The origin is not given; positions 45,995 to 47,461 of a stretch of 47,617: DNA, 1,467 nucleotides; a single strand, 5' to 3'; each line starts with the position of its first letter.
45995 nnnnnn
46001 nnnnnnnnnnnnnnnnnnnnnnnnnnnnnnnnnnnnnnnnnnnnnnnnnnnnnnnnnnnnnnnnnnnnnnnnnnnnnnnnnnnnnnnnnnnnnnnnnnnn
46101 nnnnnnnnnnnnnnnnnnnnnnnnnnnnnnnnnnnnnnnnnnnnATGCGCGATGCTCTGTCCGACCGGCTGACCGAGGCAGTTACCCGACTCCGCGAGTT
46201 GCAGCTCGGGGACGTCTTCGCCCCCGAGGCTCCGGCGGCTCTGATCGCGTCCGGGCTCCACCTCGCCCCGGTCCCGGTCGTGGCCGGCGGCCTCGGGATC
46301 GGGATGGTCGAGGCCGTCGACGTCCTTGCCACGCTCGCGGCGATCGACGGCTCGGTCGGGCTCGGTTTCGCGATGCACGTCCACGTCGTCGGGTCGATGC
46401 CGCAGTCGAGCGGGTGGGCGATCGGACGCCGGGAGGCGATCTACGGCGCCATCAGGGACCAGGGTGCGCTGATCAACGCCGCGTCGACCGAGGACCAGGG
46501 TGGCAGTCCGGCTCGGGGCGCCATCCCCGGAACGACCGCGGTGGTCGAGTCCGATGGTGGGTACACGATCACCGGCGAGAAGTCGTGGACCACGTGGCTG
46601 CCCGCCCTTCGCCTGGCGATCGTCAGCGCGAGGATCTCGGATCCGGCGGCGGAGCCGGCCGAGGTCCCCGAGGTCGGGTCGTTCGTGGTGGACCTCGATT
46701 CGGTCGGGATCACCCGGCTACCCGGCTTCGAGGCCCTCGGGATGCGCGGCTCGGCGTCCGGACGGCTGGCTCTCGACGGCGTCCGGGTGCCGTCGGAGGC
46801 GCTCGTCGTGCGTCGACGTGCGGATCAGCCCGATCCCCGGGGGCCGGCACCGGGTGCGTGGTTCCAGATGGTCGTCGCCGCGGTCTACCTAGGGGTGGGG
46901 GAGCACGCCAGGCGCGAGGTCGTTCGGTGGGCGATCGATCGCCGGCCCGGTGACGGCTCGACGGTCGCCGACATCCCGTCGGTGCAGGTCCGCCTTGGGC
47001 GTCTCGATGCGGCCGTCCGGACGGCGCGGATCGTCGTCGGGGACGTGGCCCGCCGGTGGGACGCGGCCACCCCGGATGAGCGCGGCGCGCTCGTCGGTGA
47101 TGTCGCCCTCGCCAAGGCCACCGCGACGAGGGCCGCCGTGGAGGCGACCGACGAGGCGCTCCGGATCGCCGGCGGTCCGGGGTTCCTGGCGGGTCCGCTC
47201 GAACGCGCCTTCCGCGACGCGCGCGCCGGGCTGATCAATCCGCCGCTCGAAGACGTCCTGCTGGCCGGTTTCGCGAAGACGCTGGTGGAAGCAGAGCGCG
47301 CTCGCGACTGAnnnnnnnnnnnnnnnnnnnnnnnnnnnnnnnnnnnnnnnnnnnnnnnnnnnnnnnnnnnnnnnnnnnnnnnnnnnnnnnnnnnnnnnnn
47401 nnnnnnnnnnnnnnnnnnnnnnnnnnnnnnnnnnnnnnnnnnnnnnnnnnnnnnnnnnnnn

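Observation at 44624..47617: PLP-decarboxylase / ACAD-fold flavoprotein / aldehyde dehydrogenase cassette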

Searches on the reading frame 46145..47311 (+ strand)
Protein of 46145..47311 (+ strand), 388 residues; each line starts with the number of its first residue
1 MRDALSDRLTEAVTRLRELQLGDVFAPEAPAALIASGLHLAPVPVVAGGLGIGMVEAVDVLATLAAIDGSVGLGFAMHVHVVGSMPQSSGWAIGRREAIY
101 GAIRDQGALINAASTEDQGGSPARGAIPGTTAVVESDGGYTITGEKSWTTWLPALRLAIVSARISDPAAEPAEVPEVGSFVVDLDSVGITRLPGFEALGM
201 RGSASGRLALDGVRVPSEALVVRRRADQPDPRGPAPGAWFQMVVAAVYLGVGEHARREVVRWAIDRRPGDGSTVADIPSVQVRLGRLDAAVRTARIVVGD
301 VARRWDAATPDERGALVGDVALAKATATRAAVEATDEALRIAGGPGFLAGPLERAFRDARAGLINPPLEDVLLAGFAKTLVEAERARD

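Call 6: search_protein_families(library=pfam, proteins=[window:46145-47311:+], max_evalue=0.01)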
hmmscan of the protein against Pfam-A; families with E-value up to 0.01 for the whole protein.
window:46145-47311:+ (388 aa): 4 families
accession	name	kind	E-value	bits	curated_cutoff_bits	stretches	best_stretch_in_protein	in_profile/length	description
PF00441.29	Acyl-CoA_dh_1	-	2.1e-17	64.1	22.4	1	242-362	16-131/150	Acyl-CoA dehydrogenase, C-terminal domain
PF08028.16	Acyl-CoA_dh_2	-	8.9e-15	55.6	22.7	1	243-362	2-126/134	Acyl-CoA dehydrogenase, C-terminal domain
PF02770.24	Acyl-CoA_dh_M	-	8.2e-12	45.6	33.3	1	113-213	3-97/97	Acyl-CoA dehydrogenase, middle domain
PF02771.21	Acyl-CoA_dh_N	-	0.00024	21.9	22.9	1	15-84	22-91/113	Acyl-CoA dehydrogenase, N-terminal domain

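Call 7: search_protein_families(library=ncbifam, proteins=[window:46145-47311:+], max_evalue=0.01)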
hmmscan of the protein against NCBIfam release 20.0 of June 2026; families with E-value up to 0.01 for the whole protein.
window:46145-47311:+ (388 aa): 13 families
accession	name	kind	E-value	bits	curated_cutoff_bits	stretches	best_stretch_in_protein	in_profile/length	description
NF049984.1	Rv1679_FadE16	equivalog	1.6e-29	103.3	600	1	3-379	3-364/371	Rv1679 family acyl-CoA dehydrogenase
TIGR04022.1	sulfur_SfnB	equivalog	3.6e-24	85.4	430.9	1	33-361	42-361/391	SfnB family sulfur acquisition oxidoreductase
NF045652.1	ProlPCPDhRedW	equivalog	4.5e-19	68.5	650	1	37-360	44-353/376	L-prolyl-[peptidyl-carrier protein] dehydrogenase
NF042439.1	SulpropCoADesulf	equivalog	2.4e-18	66.1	600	1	43-379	43-369/379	3-sulfinopropanoyl-CoA desulfinase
NF042972.1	AcrlCoAredClosAcrC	equivalog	1.3e-17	63.5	640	1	19-361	31-357/378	acryloyl-CoA reductase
NF043015.1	DibenthMonoxDszC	equivalog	1.8e-15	56.7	850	1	32-347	49-370/415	dibenzothiophene monooxygenase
NF053553.1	prodigi_MBC_PigA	equivalog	4.1e-15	55.8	500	1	35-346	47-344/381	prodigiosin MBC biosynthesis dehydrogenase PigA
NF043006.1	CyhCrbnylCoADH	equivalog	2.7e-13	49.6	650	1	77-361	87-356/380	cyclohexane-1-carbonyl-CoA dehydrogenase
NF058590.1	AcCoDHFadEBacil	equivalog_domain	1.6e-11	43.4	600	1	37-221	66-239/586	acyl-CoA dehydrogenase FadE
NF008997.0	PRK12341.1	equivalog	1.2e-10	41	537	1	15-366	28-362/382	acyl-CoA dehydrogenase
NF045552.1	GlutCoADH_Des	equivalog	1.1e-09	38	470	1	134-360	143-359/387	glutaryl-CoA dehydrogenase Acd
NF002885.1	PRK03354.1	equivalog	2.1e-07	30.3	540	1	108-362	117-355/378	crotonobetainyl-CoA dehydrogenase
NF045629.1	monooxsub_HsaA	equivalog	1.2e-05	24.2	450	1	131-364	112-356/383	3-hydroxy-9,10-secoandrosta-1,3,5(10)-triene-9,17-dione monooxygenase oxygenase subunit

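Call 8: search_solved_structures(query=window:46145-47311:+, max_evalue=0.001, show_alignments=3)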
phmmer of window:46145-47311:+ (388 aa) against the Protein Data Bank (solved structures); distinct sequences matched with E-value up to 0.001: 72 (the best 60 are shown).
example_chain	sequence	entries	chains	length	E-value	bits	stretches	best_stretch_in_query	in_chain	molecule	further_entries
5z8t_A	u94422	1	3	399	9.4e-54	186.3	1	31-381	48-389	Acyl-CoA dehydrogenase type 2 domain protein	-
5gj7_A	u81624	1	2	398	9.5e-54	186.3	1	31-381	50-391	Acyl-CoA dehydrogenase type 2 domain protein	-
1ws9_A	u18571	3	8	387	2.2e-17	66.6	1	33-383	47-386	acyl-CoA dehydrogenase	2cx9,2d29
8i4p_A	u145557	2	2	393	3.8e-16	62.5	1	24-364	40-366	Acyl-CoA dehydrogenase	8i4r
3m9v_A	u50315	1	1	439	4e-16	62.5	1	20-369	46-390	FAD-dependent oxidoreductase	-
4kcf_A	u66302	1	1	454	4.5e-16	62.3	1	20-369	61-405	FAD-dependent oxidoreductase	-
7w0j_A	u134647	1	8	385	4.6e-16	62.3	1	24-364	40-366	Acyl-CoA dehydrogenase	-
4doy_A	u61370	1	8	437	9.9e-16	61.2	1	32-368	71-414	Dibenzothiophene desulfurization enzyme C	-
4jek_A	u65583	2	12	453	1.3e-15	60.8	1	32-368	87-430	Dibenzothiophene desulfurization enzyme C | DszC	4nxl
3x0x_A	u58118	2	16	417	1.5e-15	60.6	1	32-368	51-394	DszC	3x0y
3pfd_A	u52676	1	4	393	2.4e-15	59.9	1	24-362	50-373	Acyl-CoA dehydrogenase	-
3mdd_A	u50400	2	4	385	2.5e-15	59.9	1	37-361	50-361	MEDIUM CHAIN ACYL-COA DEHYDROGENASE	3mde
5ol2_C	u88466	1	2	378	2.5e-15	59.8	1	19-362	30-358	Acyl-CoA dehydrogenase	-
1udy_A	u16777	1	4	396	2.7e-15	59.7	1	37-361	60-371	Acyl-CoA dehydrogenase, medium-chain specific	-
2vig_A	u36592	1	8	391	1.1e-14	57.7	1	106-365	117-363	SHORT-CHAIN SPECIFIC ACYL-COA DEHYDROGENASE,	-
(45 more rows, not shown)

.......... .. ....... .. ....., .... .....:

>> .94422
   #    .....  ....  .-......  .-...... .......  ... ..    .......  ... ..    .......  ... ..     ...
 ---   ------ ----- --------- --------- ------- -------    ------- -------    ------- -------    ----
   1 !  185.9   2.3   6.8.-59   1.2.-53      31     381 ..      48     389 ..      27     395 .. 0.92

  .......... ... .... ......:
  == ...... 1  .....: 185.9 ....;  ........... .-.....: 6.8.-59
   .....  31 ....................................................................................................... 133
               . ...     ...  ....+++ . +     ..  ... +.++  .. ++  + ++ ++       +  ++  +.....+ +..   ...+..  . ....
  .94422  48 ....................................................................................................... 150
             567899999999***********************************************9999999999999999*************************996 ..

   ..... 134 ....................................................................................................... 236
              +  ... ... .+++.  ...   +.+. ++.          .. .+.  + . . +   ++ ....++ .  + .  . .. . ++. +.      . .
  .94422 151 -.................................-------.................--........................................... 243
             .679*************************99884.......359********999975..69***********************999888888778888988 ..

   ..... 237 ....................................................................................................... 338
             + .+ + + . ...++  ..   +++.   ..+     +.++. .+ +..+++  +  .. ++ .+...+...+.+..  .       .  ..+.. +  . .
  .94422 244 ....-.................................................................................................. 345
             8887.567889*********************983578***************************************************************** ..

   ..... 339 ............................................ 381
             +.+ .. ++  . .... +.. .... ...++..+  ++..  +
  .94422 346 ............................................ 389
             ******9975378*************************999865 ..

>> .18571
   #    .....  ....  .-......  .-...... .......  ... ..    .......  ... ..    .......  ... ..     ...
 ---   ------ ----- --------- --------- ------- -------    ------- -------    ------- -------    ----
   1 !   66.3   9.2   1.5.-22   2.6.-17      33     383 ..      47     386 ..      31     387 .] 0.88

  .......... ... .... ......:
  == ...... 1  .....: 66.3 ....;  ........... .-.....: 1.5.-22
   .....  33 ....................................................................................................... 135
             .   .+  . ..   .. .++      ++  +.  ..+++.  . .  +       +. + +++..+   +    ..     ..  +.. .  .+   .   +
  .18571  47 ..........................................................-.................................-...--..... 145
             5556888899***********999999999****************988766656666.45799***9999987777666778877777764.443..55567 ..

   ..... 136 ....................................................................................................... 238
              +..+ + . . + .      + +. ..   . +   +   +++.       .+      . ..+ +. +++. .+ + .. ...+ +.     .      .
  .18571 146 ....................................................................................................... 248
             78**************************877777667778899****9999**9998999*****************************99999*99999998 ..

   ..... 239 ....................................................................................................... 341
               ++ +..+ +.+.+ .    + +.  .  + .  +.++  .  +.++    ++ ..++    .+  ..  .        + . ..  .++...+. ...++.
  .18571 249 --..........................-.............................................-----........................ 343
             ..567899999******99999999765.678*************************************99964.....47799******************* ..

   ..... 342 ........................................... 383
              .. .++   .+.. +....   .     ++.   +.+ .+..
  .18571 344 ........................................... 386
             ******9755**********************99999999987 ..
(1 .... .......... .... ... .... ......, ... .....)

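Call 12: find_encoding_contigs(protein=window:46145-47311:+, flank=10000, max_places=6)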
Protein window:46145-47311:+ (388 aa): no gene with exactly this product is on record in the collection.

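Call 13: find_homologous_proteins(query=window:46145-47311:+, max_evalue=1e-10)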
Query window:46145-47311:+ (388 aa): 730 proteins with E <= 1e-10 among 8000 candidates; the best 120 are listed.
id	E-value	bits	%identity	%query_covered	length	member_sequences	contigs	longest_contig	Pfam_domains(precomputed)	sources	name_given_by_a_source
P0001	1.8e-240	816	100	100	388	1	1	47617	PF02770.25,PF00441.30,PF08028.17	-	-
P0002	3.5e-220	749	93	100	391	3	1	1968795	PF02770.25,PF00441.30,PF08028.17,PF02771.22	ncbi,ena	-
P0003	1.1e-215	734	89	100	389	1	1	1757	PF02770.25,PF00441.30,PF08028.17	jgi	jgi:alkylation response protein AidB-like acyl-CoA dehydrogenase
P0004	1.8e-207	707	87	100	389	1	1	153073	PF02770.25,PF00441.30,PF08028.17,PF02771.22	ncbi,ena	-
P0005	2.3e-183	628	77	99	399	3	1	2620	PF02770.25,PF00441.30,PF08028.17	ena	-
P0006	6.2e-175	600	74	99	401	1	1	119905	PF02770.25,PF00441.30,PF08028.17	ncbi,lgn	-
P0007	2.8e-173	595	77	90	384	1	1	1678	PF02770.25,PF00441.30,PF08028.17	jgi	jgi:alkylation response protein AidB-like acyl-CoA dehydrogenase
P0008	1.6e-170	585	74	99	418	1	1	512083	PF02770.25,PF00441.30,PF08028.17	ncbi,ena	-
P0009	9.4e-162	557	72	98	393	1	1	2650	PF02770.25,PF00441.30,PF08028.17,PF02771.22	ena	-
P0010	1.2e-161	556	73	96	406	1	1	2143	PF02770.25,PF00441.30,PF08028.17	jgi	jgi:alkylation response protein AidB-like acyl-CoA dehydrogenase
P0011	2.2e-160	552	70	98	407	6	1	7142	PF02770.25,PF00441.30,PF08028.17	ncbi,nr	ncbi:MAG TPA: acyl-CoA dehydrogenase [Patescibacteria group bacterium]|nr:acyl-CoA dehydrogenase [Pa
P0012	1.0e-159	550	71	99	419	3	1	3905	PF02770.25,PF00441.30,PF08028.17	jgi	jgi:alkylation response protein AidB-like acyl-CoA dehydrogenase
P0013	1.2e-159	550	70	98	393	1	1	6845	PF02770.25,PF00441.30,PF08028.17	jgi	jgi:alkylation response protein AidB-like acyl-CoA dehydrogenase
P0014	3.4e-159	548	70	99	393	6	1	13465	PF02770.25,PF00441.30,PF08028.17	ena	-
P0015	1.9e-158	546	71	99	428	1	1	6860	PF02770.25,PF00441.30,PF08028.17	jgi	jgi:alkylation response protein AidB-like acyl-CoA dehydrogenase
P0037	4.5e-148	512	66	99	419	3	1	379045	PF02770.25,PF00441.30,PF08028.17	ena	-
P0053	3.7e-143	495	64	99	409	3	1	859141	PF02770.25,PF00441.30,PF08028.17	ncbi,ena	-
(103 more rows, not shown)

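Call 14: find_encoding_contigs(protein=P0002, flank=10000, max_places=3)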
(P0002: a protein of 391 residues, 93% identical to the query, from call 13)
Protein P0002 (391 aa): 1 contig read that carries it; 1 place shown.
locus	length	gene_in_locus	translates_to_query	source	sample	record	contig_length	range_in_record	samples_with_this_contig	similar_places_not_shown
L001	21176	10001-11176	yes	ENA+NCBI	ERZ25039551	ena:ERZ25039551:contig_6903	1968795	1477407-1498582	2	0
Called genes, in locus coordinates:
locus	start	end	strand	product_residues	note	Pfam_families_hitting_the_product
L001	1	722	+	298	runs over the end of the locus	-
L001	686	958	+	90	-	PF00009:GTP_EFTU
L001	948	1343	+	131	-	PF14714:KH_dom-like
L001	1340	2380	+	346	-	PF01210:NAD_Gly3P_dh_N, PF02558:ApbA (faint), PF07479:NAD_Gly3P_dh_C, PF20618:GPD_NAD_C_bact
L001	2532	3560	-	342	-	PF01699:Na_Ca_ex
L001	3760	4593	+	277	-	-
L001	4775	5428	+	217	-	PF13527:Acetyltransf_9, PF00583:Acetyltransf_1, PF13673:Acetyltransf_10, PF13508:Acetyltransf_7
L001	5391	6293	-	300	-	PF01545:Cation_efflux, PF16916:ZT_dimer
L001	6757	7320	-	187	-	-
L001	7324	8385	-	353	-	-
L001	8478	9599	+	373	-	PF00282:Pyridoxal_deC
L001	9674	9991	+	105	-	-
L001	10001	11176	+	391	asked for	PF02771:Acyl-CoA_dh_N (faint), PF02770:Acyl-CoA_dh_M, PF00441:Acyl-CoA_dh_1, PF08028:Acyl-CoA_dh_2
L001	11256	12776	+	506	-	PF00171:Aldedh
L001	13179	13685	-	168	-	PF12867:DinB_2 (weak)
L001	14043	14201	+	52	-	-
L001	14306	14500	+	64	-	-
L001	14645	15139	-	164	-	-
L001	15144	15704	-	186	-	-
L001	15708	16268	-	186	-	-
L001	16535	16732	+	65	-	-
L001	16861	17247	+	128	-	PF07366:SnoaL, PF12680:SnoaL_2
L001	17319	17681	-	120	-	-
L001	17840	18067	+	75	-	-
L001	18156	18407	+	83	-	-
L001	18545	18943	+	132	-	-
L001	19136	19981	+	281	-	PF00892:EamA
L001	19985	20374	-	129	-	-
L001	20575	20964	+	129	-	PF14229:DUF4332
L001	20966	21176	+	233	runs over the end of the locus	PF07314:Lit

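Call 15: find_encoding_contigs(protein=P0008, flank=10000, max_places=3)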
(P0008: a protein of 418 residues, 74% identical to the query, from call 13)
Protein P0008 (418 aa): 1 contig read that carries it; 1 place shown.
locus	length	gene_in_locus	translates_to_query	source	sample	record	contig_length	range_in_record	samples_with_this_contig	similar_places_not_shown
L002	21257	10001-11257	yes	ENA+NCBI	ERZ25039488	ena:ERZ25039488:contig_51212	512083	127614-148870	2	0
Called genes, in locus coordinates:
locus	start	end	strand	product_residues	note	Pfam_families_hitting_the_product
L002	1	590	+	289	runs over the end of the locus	PF02616:SMC_ScpA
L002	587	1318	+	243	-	PF04079:SMC_ScpB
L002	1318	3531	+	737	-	PF01479:S4, PF00849:PseudoU_synth_2, PF02224:Cytidylate_kin, PF13189:Cytidylate_kin2 (faint), PF01553:Acyltransferase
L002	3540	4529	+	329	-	PF02401:LYTB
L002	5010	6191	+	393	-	PF03193:RsgA_GTPase (faint), PF00350:Dynamin_N (faint), PF01926:MMR_HSR1, PF02421:FeoB_N, PF00009:GTP_EFTU, PF14714:KH_dom-like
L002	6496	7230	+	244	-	PF01210:NAD_Gly3P_dh_N, PF07479:NAD_Gly3P_dh_C, PF20618:GPD_NAD_C_bact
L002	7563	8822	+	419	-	PF02230:Abhydrolase_2 (faint)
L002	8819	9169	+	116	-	-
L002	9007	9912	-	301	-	-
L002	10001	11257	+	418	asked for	PF02770:Acyl-CoA_dh_M, PF00441:Acyl-CoA_dh_1, PF08028:Acyl-CoA_dh_2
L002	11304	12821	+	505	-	PF00171:Aldedh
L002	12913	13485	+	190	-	-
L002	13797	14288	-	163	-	PF03724:META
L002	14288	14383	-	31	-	-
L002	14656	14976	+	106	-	-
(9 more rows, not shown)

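Call 19: find_encoding_contigs(protein=P0053, flank=8000, max_places=2)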
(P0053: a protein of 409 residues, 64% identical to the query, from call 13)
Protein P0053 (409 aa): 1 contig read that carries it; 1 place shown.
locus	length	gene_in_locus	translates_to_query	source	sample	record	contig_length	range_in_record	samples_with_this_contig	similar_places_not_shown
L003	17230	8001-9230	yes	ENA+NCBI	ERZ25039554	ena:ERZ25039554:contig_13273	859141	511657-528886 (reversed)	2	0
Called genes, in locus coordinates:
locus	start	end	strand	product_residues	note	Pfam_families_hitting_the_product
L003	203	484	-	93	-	-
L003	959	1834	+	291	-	-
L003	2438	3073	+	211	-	-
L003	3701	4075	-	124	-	-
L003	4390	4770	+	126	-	PF02148:zf-UBP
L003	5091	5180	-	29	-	-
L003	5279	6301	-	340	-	PF11814:DUF3335 (weak)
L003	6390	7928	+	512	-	PF00282:Pyridoxal_deC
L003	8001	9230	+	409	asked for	PF02770:Acyl-CoA_dh_M, PF00441:Acyl-CoA_dh_1, PF08028:Acyl-CoA_dh_2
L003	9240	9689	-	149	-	PF03653:UPF0093 (weak), PF10027:DUF2269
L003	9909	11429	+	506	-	PF00171:Aldedh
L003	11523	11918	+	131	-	-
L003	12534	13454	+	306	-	PF01391:Collagen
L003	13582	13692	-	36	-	-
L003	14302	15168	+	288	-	-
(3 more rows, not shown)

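Call 20: find_encoding_contigs(protein=P0037, flank=8000, max_places=2)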
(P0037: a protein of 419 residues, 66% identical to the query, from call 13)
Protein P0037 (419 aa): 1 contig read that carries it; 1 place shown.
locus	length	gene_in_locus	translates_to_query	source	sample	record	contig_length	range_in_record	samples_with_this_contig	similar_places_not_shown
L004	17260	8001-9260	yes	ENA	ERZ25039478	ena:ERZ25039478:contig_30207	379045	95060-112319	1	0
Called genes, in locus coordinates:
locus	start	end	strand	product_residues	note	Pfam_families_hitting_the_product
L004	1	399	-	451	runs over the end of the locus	PF00561:Abhydrolase_1, PF12146:Hydrolase_4 (weak), PF00211:Guanylate_cyc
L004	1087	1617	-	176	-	-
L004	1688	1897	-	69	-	-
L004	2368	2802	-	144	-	PF01152:Bac_globin (weak)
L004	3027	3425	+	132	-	-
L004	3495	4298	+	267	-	PF00211:Guanylate_cyc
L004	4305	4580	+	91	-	-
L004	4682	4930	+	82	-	-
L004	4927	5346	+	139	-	-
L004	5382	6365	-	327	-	-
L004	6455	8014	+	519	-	PF00282:Pyridoxal_deC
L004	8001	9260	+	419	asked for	PF02770:Acyl-CoA_dh_M, PF00441:Acyl-CoA_dh_1, PF08028:Acyl-CoA_dh_2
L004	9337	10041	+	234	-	PF00171:Aldedh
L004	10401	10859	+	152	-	PF00171:Aldedh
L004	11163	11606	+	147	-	-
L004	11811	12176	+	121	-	-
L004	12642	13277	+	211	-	-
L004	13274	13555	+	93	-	-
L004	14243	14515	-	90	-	PF04226:Transgly_assoc (weak)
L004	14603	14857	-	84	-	-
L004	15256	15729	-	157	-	-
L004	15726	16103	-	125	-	-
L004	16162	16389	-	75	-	-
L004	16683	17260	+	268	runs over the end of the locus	-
